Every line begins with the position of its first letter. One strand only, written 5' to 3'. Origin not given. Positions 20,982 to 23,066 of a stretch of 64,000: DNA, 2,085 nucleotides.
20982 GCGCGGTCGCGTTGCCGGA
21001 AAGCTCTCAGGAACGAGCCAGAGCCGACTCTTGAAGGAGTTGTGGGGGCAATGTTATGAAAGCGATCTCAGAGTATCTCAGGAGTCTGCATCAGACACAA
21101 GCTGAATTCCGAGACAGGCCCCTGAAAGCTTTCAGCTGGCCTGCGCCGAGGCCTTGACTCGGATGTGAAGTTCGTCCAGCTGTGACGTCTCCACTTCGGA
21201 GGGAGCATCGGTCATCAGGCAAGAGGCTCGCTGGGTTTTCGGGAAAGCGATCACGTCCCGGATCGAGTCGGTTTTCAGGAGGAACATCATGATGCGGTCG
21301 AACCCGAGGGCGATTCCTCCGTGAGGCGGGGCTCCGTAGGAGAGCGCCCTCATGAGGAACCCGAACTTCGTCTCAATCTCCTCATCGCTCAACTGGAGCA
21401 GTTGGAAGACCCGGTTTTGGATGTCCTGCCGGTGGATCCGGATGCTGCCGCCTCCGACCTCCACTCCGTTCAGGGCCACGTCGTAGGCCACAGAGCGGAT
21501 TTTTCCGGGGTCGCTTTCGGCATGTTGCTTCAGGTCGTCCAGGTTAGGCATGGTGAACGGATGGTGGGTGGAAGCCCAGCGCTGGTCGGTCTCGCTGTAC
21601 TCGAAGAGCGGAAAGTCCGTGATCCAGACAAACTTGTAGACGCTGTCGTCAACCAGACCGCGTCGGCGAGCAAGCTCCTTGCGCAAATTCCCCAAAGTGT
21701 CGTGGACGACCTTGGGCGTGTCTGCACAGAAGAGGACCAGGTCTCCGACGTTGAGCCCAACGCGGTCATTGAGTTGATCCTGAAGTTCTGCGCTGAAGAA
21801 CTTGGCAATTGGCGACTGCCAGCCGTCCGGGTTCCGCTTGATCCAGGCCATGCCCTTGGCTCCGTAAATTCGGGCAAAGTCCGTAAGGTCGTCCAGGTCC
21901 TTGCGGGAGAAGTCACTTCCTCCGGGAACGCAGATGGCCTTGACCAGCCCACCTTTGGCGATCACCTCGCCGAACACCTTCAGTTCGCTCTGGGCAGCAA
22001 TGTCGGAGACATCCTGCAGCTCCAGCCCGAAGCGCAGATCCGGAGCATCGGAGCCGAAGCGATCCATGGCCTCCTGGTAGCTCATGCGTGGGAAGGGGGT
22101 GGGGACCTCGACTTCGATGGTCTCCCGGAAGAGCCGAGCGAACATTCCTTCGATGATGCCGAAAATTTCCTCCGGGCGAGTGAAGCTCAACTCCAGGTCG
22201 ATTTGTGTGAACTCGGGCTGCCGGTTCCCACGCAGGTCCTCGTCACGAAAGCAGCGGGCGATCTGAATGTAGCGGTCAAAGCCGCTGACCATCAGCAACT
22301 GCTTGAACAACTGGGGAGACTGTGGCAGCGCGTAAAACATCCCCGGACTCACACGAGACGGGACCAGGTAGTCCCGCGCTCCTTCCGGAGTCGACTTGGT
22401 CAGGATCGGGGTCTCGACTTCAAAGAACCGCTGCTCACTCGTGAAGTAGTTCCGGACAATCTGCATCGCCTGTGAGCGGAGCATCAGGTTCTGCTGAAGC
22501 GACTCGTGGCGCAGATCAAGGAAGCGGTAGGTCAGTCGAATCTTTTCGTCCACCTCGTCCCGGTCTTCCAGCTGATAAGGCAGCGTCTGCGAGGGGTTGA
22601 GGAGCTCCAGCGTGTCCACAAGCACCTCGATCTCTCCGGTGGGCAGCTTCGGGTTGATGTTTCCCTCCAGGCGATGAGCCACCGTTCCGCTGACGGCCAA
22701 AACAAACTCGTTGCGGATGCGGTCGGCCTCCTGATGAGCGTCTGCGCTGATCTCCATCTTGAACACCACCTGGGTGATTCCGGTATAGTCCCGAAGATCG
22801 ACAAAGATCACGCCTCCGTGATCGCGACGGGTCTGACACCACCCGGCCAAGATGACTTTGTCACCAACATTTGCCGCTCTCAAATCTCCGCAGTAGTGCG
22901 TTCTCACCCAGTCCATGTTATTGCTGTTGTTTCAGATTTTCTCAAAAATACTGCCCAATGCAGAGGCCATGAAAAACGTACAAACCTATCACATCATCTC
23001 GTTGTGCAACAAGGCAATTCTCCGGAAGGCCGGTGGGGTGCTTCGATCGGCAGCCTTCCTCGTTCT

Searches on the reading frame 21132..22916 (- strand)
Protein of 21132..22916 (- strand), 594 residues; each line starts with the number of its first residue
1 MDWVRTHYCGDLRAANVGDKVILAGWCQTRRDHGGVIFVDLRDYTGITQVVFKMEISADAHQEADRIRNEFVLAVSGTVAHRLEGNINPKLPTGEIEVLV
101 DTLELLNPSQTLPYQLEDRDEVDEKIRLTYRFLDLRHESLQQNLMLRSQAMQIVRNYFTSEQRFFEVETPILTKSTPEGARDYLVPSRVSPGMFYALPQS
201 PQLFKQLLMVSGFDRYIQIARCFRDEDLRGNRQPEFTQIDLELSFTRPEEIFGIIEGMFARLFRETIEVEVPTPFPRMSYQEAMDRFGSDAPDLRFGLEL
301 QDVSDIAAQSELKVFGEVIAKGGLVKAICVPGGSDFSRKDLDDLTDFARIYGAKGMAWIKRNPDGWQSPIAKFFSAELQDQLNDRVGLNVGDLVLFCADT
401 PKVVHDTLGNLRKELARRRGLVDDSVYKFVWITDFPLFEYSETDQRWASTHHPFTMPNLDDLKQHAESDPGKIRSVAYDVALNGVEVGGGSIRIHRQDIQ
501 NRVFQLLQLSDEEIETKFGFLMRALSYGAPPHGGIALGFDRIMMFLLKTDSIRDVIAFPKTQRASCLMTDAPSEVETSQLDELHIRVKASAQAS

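Call 41: search_protein_families(library=pfam, proteins=[window:21132-22916:-], max_evalue=0.00001)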
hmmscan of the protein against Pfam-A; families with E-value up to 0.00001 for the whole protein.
window:21132-22916:- (594 aa): 3 families
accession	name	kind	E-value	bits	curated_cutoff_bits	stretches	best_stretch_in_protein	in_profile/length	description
PF00152.25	tRNA-synt_2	-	6.4e-119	397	25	1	123-562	1-308/308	tRNA synthetases class II (D, K and N)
PF02938.19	GAD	-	2.9e-26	92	23.4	1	315-408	1-95/95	GAD domain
PF01336.31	tRNA_anti-codon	-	2.1e-15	56.9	27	1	21-106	1-75/75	OB-fold nucleic acid binding domain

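Call 53: find_homologous_proteins(query=window:21132-22916:-, max_evalue=1e-50)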
Query window:21132-22916:- (594 aa): 8000 proteins with E <= 1e-50 among 8000 candidates; the best 120 are listed.
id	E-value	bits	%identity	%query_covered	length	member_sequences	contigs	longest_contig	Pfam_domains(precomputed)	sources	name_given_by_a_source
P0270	0.0e+0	1357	100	100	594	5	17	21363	PF01336.32,PF02938.20,PF00152.26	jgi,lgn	jgi:aspartyl-tRNA synthetase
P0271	0.0e+0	1245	89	100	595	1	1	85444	PF01336.32,PF02938.20,PF00152.26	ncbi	-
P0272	0.0e+0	1226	88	100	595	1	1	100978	PF01336.32,PF02938.20,PF00152.26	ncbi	-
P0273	0.0e+0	1224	87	100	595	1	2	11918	PF01336.32,PF02938.20,PF00152.26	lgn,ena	-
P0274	0.0e+0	1191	86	100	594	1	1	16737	PF01336.32,PF02938.20,PF00152.26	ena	-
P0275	0.0e+0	1188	85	100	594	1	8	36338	PF01336.32,PF02938.20,PF00152.26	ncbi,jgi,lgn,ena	-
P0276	0.0e+0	1186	85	100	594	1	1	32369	PF01336.32,PF02938.20,PF00152.26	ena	-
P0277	0.0e+0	1184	85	100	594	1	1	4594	PF01336.32,PF02938.20,PF00152.26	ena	-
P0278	0.0e+0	1183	85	100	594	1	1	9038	PF01336.32,PF02938.20,PF00152.26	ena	-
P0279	0.0e+0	1181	85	100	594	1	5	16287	PF01336.32,PF02938.20,PF00152.26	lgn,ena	-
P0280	0.0e+0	1181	85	100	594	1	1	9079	PF01336.32,PF02938.20,PF00152.26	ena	-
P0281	0.0e+0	1181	85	100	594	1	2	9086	PF01336.32,PF02938.20,PF00152.26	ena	-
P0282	0.0e+0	1180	84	100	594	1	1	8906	PF01336.32,PF02938.20,PF00152.26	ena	-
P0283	0.0e+0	1178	84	100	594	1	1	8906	PF01336.32,PF02938.20,PF00152.26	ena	-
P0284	0.0e+0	1178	84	100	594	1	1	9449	PF01336.32,PF02938.20,PF00152.26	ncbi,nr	ncbi:MAG: aspartate--tRNA ligase [Deltaproteobacteria bacterium]|nr:aspartate--tRNA ligase [Deltapro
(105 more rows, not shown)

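Call 58: find_encoding_contigs(protein=P0271, flank=10000, max_places=2)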
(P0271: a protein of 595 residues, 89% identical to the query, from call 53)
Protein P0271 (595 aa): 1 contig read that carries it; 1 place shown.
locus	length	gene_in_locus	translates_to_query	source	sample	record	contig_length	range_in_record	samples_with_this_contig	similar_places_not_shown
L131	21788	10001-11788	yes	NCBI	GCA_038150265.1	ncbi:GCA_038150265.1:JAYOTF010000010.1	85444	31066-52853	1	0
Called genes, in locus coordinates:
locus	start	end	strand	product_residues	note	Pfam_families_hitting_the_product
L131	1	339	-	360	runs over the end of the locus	-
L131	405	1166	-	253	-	PF12570:DUF3750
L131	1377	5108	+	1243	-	PF05378:Hydant_A_N, PF01968:Hydantoinase_A, PF19278:Hydant_A_C, PF02538:Hydantoinase_B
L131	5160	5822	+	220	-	-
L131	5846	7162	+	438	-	PF13205:Big_5, PF24681:Kelch_KLHDC2_KLHL20_DRC7, PF13415:Beta-prop_FBX42, PF24981:Beta-prop_ATRN-LZTR1 (weak), PF01344:Kelch_1 (weak), PF24681:Kelch_KLHDC2_KLHL20_DRC7, PF24981:Beta-prop_ATRN-LZTR1, PF24681:Kelch_KLHDC2_KLHL20_DRC7, +5 more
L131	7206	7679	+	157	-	PF00460:Flg_bb_rod (weak)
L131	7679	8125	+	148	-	PF00460:Flg_bb_rod, PF06429:Flg_bbr_C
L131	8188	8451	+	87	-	-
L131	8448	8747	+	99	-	PF02049:FliE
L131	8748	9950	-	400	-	-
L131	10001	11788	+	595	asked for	PF01336:tRNA_anti-codon, PF00152:tRNA-synt_2, PF02938:GAD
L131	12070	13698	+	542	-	PF00270:DEAD, PF04851:ResIII, PF00271:Helicase_C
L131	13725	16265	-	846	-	PF08298:AAA_PrkA, PF06798:PrkA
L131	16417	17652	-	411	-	PF00083:Sugar_tr, PF07690:MFS_1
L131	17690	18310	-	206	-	PF13640:2OG-FeII_Oxy_3, PF13661:2OG-FeII_Oxy_4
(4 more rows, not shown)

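Call 59: find_encoding_contigs(protein=P0272, flank=10000, max_places=2)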
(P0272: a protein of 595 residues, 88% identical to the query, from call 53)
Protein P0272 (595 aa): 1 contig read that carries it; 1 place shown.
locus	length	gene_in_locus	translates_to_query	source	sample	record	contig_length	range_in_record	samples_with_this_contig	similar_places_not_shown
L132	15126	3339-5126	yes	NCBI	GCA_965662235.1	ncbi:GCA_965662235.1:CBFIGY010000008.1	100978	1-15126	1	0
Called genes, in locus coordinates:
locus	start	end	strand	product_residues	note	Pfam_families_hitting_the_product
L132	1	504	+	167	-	?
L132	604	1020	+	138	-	PF00460:Flg_bb_rod (weak)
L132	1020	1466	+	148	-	PF00460:Flg_bb_rod, PF06429:Flg_bbr_C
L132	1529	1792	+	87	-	-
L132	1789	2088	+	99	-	PF02049:FliE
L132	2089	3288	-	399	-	-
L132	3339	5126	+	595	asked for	PF01336:tRNA_anti-codon, PF00152:tRNA-synt_2, PF02938:GAD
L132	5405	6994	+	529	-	PF00270:DEAD, PF04851:ResIII, PF00271:Helicase_C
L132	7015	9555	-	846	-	PF08298:AAA_PrkA, PF06798:PrkA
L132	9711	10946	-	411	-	PF00083:Sugar_tr, PF07690:MFS_1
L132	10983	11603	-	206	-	PF13640:2OG-FeII_Oxy_3, PF13661:2OG-FeII_Oxy_4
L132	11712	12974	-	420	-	PF02403:Seryl_tRNA_N, PF00587:tRNA-synt_2b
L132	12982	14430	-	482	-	PF01425:Amidase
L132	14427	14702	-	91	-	PF00887:ACBP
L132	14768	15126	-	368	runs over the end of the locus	PF02515:CoA_transf_3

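Call 60: find_encoding_contigs(protein=P0275, flank=10000, max_places=2)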
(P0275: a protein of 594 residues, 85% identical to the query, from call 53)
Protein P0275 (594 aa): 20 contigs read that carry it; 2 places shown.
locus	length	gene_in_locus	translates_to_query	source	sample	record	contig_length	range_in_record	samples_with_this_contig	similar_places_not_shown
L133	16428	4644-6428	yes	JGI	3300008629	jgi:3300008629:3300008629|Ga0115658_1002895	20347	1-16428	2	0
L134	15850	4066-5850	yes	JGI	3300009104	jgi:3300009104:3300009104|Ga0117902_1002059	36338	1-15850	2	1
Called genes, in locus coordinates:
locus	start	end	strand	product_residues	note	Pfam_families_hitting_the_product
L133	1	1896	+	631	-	?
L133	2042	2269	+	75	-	PF04255:DUF433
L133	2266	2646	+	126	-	PF18478:PIN_10 (weak), PF18480:DUF5615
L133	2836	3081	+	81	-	-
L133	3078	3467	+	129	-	PF01850:PIN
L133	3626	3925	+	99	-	PF04255:DUF433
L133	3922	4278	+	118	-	PF01927:Mut7-C (weak), PF18480:DUF5615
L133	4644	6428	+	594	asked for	PF01336:tRNA_anti-codon, PF00152:tRNA-synt_2, PF02938:GAD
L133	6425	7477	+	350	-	PF01820:Dala_Dala_lig_N, PF02222:ATP-grasp, PF02786:CPSase_L_D2 (weak), PF07478:Dala_Dala_lig_C, PF13535:ATP-grasp_4 (faint)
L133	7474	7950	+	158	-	PF00588:SpoU_methylase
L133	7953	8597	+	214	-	PF01323:DSBA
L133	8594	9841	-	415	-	PF07350:Gig2-like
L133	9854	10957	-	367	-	PF02463:SMC_N (faint), PF03193:RsgA_GTPase (faint), PF00005:ABC_tran, PF13304:AAA_21 (faint), PF17912:OB_MalK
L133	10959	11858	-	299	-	PF00528:BPD_transp_1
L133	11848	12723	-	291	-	PF00528:BPD_transp_1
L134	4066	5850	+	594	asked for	PF01336:tRNA_anti-codon, PF00152:tRNA-synt_2, PF02938:GAD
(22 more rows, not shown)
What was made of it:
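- Tried and rejected: Synteny from AspRS was tried as a way to reach more orthologues (calls 58-60).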
